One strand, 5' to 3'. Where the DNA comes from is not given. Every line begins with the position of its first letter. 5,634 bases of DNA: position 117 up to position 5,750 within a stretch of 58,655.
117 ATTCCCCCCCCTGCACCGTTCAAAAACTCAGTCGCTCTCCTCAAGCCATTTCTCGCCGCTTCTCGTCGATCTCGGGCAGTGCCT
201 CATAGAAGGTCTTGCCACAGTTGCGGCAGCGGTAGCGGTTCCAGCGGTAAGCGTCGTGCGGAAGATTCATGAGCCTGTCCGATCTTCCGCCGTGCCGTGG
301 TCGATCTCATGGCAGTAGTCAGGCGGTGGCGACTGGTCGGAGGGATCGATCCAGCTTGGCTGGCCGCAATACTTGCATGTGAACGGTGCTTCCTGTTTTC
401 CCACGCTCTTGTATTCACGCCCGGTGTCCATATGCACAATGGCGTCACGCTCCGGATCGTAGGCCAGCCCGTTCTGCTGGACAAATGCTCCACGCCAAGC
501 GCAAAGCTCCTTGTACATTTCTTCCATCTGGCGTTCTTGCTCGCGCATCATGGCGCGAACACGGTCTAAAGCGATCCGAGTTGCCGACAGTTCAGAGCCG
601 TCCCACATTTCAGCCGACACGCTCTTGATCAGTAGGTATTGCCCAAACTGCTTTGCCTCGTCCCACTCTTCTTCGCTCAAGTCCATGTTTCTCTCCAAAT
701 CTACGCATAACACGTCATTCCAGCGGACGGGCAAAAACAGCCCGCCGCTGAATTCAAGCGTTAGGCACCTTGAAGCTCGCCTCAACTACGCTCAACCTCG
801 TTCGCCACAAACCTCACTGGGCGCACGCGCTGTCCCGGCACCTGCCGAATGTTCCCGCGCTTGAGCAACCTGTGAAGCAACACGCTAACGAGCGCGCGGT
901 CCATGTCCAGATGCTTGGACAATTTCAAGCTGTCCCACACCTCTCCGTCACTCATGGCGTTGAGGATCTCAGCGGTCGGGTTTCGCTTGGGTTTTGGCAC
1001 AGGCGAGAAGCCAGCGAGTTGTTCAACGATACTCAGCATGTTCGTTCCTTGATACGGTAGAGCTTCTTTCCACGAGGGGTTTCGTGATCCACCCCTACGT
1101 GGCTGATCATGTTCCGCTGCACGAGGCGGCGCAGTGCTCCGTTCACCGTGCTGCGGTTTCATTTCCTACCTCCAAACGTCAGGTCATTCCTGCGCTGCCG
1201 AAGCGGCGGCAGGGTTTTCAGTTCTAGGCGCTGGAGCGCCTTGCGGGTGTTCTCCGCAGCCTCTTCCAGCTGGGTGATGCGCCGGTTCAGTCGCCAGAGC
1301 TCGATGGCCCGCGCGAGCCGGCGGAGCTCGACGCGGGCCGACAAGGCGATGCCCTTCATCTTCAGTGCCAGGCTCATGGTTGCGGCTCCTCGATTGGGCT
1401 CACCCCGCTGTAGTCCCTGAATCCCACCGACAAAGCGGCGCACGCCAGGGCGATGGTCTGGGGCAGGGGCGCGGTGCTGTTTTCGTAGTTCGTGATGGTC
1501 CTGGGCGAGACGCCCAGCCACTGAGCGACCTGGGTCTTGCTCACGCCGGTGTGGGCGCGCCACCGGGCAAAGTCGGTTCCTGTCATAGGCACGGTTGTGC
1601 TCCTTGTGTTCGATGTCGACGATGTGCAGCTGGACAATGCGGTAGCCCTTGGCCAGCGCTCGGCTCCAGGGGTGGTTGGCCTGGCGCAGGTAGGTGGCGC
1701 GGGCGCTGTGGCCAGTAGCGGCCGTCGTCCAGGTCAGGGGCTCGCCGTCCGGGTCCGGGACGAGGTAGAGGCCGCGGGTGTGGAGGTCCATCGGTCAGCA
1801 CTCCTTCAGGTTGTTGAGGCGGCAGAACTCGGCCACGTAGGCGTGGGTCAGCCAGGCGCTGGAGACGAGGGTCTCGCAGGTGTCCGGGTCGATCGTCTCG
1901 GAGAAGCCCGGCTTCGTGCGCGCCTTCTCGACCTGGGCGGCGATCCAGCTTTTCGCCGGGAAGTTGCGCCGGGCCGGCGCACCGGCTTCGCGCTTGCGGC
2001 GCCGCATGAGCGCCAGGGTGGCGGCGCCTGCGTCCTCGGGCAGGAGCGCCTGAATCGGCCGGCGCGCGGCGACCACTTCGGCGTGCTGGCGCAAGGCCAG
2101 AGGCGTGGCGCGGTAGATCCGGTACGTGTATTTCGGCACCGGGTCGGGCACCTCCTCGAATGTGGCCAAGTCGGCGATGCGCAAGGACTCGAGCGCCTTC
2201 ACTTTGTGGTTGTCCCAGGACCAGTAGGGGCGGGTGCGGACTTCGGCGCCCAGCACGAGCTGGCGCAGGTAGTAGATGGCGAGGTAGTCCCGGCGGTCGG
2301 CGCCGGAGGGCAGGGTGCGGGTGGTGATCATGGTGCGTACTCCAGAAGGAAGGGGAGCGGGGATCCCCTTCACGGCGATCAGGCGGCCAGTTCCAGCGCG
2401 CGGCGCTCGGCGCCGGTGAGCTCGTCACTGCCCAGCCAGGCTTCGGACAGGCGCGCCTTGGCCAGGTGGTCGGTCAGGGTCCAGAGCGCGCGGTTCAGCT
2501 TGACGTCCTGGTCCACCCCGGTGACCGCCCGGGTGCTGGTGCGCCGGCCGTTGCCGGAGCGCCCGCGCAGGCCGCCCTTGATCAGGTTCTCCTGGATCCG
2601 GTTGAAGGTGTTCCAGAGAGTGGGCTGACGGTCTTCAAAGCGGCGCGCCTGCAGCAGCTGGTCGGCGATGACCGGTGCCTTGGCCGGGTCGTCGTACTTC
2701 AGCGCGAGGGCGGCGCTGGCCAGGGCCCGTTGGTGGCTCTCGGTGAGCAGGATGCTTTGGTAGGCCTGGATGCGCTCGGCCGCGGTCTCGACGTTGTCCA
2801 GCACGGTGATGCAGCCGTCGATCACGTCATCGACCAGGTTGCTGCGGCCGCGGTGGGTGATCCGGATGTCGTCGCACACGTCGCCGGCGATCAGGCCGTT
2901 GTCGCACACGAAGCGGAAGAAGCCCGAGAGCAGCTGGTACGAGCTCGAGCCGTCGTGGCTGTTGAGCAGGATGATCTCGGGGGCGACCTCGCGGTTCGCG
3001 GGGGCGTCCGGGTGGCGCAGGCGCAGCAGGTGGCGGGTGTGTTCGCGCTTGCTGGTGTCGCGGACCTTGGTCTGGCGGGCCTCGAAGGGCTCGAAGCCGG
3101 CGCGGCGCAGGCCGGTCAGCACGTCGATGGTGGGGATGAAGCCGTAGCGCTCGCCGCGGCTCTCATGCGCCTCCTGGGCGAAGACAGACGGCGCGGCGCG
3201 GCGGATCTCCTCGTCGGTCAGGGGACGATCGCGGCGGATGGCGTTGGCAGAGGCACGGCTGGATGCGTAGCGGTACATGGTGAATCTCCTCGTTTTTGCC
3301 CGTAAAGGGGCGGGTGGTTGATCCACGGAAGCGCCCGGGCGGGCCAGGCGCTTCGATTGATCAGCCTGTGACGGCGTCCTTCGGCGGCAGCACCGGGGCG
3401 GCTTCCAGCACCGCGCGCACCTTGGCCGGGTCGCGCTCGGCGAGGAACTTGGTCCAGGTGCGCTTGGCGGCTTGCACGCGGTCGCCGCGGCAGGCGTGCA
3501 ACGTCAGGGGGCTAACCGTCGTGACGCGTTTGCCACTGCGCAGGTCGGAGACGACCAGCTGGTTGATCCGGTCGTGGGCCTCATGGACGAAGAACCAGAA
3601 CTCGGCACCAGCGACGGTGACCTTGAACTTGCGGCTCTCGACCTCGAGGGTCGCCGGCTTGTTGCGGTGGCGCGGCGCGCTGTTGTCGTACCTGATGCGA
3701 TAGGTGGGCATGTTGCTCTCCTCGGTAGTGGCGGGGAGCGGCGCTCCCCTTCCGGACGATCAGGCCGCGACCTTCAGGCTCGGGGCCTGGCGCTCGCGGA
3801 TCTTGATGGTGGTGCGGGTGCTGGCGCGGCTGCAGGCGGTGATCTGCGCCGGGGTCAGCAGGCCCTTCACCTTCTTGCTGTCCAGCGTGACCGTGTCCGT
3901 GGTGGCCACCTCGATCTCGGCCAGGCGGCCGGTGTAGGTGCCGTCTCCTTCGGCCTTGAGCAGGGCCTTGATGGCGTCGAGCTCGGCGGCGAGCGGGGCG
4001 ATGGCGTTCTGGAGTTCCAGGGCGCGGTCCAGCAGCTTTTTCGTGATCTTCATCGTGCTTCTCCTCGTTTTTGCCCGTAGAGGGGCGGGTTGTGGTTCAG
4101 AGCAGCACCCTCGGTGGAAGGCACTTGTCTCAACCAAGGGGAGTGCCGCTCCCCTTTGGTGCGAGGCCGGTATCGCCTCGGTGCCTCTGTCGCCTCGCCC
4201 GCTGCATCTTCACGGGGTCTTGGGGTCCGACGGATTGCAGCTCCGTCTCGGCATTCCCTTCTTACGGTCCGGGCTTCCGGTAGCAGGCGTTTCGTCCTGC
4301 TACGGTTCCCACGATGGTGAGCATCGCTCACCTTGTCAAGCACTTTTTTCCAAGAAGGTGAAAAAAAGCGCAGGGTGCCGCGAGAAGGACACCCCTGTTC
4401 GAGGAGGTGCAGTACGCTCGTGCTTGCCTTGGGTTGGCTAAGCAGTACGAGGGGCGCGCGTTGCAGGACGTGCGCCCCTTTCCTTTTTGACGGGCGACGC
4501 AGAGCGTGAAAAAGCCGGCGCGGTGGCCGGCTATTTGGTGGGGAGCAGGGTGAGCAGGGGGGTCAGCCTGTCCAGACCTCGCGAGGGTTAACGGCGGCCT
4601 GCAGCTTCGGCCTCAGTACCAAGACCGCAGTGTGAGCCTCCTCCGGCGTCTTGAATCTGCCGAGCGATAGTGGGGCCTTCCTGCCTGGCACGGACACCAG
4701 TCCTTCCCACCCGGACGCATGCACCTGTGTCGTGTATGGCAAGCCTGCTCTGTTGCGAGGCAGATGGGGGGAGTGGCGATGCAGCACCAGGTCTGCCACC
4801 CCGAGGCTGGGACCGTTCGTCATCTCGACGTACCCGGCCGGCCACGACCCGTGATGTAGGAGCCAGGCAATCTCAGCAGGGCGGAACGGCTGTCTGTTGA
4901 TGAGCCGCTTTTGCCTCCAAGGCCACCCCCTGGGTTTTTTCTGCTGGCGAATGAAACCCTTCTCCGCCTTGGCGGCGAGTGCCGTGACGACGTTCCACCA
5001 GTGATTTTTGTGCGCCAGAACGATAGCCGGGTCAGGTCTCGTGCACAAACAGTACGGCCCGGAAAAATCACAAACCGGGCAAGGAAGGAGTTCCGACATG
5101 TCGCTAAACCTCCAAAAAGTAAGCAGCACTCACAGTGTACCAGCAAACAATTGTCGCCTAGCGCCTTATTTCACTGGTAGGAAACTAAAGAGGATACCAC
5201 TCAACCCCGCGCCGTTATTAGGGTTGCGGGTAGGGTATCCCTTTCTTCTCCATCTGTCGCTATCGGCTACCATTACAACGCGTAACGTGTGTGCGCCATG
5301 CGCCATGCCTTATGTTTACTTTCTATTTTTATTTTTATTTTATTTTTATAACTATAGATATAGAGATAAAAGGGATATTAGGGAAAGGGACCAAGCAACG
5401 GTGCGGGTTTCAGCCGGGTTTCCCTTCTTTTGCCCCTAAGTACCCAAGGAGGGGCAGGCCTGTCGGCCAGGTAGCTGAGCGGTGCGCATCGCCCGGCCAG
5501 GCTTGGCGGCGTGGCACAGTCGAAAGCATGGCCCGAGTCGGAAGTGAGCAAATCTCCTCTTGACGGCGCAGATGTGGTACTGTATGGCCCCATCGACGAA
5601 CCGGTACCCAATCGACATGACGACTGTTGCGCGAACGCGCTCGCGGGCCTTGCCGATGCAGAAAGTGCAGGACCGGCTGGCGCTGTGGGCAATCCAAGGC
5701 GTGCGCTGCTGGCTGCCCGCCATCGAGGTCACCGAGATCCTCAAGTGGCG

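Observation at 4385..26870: Invariant 10-mer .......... at six intergenic sites, all on the plus strand: candidate phage-specific promoter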

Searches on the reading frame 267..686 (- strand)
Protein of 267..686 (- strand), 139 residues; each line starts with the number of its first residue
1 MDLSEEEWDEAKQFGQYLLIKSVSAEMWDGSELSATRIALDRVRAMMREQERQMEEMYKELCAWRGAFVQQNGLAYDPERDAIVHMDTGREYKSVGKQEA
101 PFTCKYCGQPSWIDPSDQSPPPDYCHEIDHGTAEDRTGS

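Call 19: search_protein_families(library=pfam, max_evalue=0.01, proteins=[window:267-686:-])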
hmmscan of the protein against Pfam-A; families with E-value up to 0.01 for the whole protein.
window:267-686:- (139 aa): 0 families

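Call 36: search_protein_families(library=phrogs, max_evalue=0.001, proteins=[window:267-686:-])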
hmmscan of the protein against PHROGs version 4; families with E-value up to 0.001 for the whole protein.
window:267-686:- (139 aa): 1 family
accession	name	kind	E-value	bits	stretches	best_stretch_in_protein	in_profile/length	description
phrog_33726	-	unknown function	4.1e-10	40.7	1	99-135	5-41/80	-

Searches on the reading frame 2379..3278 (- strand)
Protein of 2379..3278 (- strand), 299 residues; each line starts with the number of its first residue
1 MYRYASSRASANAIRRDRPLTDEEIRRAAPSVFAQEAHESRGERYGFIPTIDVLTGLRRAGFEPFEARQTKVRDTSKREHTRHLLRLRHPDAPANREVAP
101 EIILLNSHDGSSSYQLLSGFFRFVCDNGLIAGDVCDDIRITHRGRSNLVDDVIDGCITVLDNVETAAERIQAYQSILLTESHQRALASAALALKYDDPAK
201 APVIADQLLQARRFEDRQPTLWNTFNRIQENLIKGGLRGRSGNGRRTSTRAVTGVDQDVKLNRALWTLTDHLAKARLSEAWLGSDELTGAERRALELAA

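Call 19: search_protein_families(library=pfam, max_evalue=0.01, proteins=[window:2379-3278:-])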
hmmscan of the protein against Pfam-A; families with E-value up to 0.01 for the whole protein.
window:2379-3278:- (299 aa): 1 family
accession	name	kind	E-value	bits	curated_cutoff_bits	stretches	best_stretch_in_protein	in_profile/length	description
PF06067.16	DUF932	-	1.7e-42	146.2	23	1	37-266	1-227/227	Domain of unknown function (DUF932)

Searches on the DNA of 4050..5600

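Call 99: search_rna_families(source=window, start=4050, end=5600, threshold=evalue, max_evalue=1)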
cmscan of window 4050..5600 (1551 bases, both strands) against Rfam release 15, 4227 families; matches with E-value up to 1: 4.
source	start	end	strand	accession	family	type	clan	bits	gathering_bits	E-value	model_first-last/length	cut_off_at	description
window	5316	5431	+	RF00482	snoF1_F2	Gene; snRNA; snoRNA; HACA-box;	-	22.9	60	0.12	1-140/140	no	Small nucleolar RNA F1/F2/snoR5a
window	5301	5430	+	RF01240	snR85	Gene; snRNA; snoRNA; HACA-box;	CL00024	19.4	37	0.75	1-180/180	no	Small nucleolar RNA snR85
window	4184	4252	-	RF01276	sR53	Gene; snRNA; snoRNA; CD-box;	-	16.2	49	0.68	1-60/60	no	Small nucleolar RNA sR53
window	5151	5532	-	RF02267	Vax2os1_2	Gene; lncRNA;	-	9.4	55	0.39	81-466/466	no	Vax2os1 conserved region 2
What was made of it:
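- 4425..4489 (+): Predicted short RNA of about 60 nt from site 1, ending at the terminator hairpin 4449-4480 and its T-run. It contains no ORF and is antisense to the 3' end of the minus-strand gene 4563-5099. No Rfam family matches (call 99).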

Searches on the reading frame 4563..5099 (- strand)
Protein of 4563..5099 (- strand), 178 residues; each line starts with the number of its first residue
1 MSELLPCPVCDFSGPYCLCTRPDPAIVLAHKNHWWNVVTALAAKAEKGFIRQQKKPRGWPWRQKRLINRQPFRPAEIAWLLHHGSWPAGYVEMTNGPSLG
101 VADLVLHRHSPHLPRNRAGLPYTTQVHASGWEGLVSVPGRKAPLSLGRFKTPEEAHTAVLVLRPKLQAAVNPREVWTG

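Call 19: search_protein_families(library=pfam, max_evalue=0.01, proteins=[window:4563-5099:-])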
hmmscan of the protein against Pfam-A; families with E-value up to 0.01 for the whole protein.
window:4563-5099:- (178 aa): 0 families

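Call 33: search_protein_families(library=phrogs, max_evalue=0.001, proteins=[window:4563-5099:-])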
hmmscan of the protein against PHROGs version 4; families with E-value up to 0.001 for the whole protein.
window:4563-5099:- (178 aa): 0 families

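Call 41: search_protein_families(library=pfam, max_evalue=5, proteins=[window:4563-5099:-])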
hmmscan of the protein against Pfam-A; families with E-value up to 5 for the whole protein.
window:4563-5099:- (178 aa): 1 family
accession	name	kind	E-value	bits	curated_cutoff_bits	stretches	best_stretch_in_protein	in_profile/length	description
PF13392.12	HNH_3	-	0.12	12.5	24.8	1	77-91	6-20/46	HNH endonuclease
